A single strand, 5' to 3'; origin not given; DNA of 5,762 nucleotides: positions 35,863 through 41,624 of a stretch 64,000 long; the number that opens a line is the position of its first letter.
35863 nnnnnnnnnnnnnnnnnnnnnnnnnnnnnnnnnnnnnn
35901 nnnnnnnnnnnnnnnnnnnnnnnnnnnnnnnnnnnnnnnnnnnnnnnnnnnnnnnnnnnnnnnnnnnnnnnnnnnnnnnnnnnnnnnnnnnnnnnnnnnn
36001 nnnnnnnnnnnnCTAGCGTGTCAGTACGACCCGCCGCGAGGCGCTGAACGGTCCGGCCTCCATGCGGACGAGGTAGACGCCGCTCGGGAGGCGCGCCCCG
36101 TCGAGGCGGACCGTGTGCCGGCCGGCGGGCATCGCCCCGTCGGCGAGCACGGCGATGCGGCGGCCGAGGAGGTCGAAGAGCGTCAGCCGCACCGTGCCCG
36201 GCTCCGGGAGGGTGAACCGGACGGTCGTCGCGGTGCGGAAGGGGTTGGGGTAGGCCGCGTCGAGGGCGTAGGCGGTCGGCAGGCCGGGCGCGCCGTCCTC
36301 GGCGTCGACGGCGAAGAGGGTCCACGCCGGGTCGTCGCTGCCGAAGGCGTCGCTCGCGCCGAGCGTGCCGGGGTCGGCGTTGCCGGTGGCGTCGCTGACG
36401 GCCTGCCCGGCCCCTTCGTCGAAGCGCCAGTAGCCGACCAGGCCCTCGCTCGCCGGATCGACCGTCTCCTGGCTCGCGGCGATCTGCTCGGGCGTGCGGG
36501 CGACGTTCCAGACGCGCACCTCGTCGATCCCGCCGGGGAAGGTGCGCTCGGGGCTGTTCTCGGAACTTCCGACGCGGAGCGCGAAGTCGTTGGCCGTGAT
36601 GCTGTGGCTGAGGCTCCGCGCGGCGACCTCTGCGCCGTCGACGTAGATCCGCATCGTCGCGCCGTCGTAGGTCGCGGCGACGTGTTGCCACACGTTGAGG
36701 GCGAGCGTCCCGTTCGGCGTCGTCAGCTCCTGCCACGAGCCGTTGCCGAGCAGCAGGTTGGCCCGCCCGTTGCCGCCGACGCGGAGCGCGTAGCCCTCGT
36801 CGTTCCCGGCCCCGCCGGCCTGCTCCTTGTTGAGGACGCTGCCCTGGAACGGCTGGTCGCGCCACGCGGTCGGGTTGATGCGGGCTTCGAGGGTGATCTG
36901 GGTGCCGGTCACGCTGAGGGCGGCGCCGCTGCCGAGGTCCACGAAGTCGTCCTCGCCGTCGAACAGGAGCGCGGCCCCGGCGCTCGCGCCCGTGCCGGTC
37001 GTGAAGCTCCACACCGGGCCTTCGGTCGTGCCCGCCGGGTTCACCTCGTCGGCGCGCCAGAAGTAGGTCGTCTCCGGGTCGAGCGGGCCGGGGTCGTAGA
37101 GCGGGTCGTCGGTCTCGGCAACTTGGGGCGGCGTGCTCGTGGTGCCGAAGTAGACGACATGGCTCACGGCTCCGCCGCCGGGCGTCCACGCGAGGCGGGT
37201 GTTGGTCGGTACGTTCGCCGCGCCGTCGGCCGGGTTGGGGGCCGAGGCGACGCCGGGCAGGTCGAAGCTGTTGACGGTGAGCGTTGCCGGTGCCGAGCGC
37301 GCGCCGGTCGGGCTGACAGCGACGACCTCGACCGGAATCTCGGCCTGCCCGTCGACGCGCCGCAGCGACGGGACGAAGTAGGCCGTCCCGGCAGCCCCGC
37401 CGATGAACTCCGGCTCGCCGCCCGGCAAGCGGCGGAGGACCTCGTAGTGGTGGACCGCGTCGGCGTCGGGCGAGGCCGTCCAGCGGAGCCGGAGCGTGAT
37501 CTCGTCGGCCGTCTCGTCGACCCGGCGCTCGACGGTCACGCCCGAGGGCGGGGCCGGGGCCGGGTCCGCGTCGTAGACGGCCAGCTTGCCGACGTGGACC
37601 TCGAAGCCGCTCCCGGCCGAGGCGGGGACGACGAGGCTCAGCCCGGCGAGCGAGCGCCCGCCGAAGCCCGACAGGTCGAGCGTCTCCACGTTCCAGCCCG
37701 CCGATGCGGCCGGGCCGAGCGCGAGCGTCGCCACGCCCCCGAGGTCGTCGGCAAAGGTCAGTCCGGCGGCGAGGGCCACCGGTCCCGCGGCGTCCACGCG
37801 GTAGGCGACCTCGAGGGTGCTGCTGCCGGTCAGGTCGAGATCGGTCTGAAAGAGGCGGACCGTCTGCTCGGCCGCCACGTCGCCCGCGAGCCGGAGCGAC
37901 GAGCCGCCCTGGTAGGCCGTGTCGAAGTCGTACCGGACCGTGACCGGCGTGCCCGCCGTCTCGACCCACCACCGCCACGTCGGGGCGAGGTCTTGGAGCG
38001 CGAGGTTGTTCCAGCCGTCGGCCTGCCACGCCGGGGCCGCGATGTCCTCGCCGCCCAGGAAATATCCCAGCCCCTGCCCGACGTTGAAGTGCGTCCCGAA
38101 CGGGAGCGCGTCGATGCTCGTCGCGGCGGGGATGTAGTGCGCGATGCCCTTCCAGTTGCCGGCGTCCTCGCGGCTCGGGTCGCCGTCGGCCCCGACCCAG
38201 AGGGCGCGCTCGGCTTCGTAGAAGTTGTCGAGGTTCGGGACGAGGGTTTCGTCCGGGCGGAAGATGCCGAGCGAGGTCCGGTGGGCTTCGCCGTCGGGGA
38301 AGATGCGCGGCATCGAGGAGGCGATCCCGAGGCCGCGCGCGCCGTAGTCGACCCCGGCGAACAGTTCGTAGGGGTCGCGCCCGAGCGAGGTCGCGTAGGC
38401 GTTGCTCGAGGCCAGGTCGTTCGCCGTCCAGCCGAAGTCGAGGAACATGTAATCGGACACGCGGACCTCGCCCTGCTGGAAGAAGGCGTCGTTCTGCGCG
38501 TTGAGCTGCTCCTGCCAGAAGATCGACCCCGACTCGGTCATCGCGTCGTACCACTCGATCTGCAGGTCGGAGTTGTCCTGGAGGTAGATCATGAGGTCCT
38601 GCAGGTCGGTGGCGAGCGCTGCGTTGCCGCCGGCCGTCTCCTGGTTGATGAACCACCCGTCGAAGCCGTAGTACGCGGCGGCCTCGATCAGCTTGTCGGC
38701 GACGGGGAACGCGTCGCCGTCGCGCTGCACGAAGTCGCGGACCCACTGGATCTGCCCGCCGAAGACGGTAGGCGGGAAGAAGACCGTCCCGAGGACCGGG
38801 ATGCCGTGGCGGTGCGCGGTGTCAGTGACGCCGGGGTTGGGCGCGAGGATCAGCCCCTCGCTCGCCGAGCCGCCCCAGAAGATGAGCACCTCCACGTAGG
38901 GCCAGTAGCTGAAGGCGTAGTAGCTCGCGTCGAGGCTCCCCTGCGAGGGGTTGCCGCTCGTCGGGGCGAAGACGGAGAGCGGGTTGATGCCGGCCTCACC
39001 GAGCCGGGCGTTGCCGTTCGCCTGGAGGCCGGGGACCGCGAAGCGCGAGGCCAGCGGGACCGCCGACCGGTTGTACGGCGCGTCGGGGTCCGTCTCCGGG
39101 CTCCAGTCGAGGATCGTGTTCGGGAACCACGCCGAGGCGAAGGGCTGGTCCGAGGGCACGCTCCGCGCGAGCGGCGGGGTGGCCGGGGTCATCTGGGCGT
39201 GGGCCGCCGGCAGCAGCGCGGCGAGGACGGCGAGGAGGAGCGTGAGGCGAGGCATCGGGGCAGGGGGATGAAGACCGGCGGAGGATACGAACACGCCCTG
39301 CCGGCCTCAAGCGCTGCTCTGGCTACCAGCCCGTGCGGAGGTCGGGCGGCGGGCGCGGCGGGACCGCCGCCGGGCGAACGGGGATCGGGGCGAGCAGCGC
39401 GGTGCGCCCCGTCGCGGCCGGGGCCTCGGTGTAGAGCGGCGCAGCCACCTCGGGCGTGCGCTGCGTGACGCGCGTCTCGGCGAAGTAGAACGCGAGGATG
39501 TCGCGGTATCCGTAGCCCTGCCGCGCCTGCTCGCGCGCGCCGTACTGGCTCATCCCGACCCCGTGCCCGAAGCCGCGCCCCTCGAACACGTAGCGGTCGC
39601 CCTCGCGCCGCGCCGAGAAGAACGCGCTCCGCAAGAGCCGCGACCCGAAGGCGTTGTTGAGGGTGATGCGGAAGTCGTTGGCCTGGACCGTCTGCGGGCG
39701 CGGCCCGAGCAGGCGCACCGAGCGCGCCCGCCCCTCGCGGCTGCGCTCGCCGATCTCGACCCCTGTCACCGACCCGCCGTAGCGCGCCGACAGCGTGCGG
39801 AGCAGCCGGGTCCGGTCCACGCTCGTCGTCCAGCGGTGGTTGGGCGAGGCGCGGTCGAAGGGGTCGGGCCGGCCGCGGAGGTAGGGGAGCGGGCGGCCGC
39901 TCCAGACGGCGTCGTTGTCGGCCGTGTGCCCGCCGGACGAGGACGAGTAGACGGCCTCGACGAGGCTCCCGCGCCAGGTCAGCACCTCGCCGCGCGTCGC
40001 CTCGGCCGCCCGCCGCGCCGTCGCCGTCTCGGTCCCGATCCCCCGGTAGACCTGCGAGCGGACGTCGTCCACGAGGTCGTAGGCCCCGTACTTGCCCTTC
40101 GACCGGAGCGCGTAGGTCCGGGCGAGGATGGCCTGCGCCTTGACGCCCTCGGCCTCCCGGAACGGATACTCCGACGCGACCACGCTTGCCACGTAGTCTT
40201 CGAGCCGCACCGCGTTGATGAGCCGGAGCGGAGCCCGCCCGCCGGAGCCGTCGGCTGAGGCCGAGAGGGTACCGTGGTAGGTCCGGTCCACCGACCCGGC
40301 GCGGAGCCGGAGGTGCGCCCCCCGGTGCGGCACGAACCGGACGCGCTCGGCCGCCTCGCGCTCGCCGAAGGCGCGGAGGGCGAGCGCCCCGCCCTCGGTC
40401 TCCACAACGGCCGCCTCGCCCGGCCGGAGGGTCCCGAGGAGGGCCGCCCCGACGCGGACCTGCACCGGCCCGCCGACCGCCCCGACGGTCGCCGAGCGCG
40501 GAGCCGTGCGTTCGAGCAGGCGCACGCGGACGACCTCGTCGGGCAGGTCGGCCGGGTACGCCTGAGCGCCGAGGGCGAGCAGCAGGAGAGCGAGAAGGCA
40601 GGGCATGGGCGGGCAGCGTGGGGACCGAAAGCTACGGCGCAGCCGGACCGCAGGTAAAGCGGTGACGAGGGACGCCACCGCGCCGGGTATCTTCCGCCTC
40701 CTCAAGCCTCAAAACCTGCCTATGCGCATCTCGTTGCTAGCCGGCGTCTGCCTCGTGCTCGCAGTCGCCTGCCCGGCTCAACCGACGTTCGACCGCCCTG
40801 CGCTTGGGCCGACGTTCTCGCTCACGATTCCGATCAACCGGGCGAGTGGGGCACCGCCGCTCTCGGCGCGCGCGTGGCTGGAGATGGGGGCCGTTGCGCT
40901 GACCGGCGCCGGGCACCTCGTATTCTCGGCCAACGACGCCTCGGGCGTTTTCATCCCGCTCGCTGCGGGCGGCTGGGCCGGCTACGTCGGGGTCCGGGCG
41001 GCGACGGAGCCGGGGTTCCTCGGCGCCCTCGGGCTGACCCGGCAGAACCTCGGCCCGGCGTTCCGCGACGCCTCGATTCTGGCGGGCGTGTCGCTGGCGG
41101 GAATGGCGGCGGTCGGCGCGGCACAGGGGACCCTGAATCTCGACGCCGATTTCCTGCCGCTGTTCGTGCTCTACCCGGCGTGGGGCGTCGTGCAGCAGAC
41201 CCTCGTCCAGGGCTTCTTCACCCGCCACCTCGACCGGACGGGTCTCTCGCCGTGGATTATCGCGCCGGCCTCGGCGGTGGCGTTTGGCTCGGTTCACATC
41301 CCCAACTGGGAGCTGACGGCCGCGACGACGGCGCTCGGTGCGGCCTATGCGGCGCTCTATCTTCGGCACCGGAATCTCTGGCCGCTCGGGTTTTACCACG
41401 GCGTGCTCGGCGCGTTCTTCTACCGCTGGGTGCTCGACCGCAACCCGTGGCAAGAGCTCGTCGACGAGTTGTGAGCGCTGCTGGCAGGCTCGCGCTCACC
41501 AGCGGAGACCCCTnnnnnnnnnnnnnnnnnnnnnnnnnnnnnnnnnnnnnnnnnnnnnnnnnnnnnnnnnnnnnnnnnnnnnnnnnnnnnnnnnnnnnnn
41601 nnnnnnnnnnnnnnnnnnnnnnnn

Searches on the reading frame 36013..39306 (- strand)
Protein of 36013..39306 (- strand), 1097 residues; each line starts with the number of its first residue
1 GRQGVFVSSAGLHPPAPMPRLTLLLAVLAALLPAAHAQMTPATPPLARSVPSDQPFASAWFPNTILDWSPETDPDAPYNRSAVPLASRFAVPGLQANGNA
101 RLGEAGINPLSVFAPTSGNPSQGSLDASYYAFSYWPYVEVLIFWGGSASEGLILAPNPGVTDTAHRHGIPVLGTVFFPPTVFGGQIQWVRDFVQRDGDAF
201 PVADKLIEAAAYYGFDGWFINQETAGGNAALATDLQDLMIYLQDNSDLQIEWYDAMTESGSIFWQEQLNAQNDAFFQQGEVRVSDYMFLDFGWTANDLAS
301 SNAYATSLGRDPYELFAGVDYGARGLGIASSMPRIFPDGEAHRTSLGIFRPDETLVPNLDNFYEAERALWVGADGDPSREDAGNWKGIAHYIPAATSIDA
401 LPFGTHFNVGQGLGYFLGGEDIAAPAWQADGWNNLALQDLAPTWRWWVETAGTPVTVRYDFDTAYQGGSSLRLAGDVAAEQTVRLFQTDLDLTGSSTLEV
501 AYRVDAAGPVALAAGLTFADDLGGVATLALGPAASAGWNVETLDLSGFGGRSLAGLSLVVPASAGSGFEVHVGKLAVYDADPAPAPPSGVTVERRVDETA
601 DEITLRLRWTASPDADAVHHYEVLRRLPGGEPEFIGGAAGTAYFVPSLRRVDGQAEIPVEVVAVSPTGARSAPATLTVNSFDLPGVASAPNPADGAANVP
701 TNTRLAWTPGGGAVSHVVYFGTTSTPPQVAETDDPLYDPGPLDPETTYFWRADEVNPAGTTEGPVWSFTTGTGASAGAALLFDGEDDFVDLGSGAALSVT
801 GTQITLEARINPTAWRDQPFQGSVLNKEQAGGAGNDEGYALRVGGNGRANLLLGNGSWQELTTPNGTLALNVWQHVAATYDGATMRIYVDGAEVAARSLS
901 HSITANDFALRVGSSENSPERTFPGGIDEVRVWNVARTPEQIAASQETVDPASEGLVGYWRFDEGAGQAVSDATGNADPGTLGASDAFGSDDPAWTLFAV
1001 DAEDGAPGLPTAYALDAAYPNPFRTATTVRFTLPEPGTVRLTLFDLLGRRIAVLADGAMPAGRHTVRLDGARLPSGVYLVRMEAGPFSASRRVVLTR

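Call 65: search_protein_families(library=pfam, proteins=[window:36013-39306:-], max_evalue=0.0001)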
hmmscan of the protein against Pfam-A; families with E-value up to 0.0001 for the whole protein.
window:36013-39306:- (1097 aa): 4 families
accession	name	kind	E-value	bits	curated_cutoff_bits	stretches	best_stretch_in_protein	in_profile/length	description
PF03644.19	Glyco_hydro_85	-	1.1e-73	248.9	22.2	1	121-413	8-300/302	Glycosyl hydrolase family 85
PF13385.13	Laminin_G_3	-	2.9e-29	102.6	27.6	1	783-943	1-151/151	Concanavalin A-like lectin/glucanases superfamily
PF21910.2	GH85_C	-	1.7e-10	41.6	27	1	587-679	1-92/95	GH85 endohexosaminidases, C-terminal domain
PF18962.6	Por_Secre_tail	-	1.8e-06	28.6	27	1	1019-1092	2-72/75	Secretion system C-terminal sorting domain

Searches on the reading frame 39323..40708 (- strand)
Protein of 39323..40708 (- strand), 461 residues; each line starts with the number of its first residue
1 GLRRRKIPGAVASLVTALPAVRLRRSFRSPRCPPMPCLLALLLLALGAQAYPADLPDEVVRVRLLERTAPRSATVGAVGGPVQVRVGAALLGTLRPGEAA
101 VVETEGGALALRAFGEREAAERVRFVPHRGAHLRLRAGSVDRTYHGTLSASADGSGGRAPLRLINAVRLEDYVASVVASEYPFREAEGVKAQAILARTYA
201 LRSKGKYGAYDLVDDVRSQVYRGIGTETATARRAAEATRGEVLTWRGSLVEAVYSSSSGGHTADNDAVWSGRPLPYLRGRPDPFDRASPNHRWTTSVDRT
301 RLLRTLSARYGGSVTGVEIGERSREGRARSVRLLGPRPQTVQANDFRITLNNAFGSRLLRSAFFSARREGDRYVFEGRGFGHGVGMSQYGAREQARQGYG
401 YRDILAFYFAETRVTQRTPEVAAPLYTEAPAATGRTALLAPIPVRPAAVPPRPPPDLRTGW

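Call 65: search_protein_families(library=pfam, proteins=[window:39323-40708:-], max_evalue=0.0001)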
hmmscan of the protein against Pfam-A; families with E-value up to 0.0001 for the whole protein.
window:39323-40708:- (461 aa): 1 family
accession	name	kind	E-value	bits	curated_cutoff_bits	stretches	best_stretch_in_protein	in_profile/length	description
PF08486.15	SpoIID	-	5.6e-21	75.4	23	1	161-245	5-97/97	Stage II sporulation protein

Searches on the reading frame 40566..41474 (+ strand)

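Call 65: search_protein_families(library=pfam, proteins=[window:40566-41474:+], max_evalue=0.0001)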
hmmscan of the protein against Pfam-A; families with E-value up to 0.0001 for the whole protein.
window:40566-41474:+ (302 aa): 1 family
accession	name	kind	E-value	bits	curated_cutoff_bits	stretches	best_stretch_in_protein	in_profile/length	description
PF02517.21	Rce1-like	-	1.1e-10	42.1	22.4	1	197-281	6-90/93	Type II CAAX prenyl endopeptidase Rce1-like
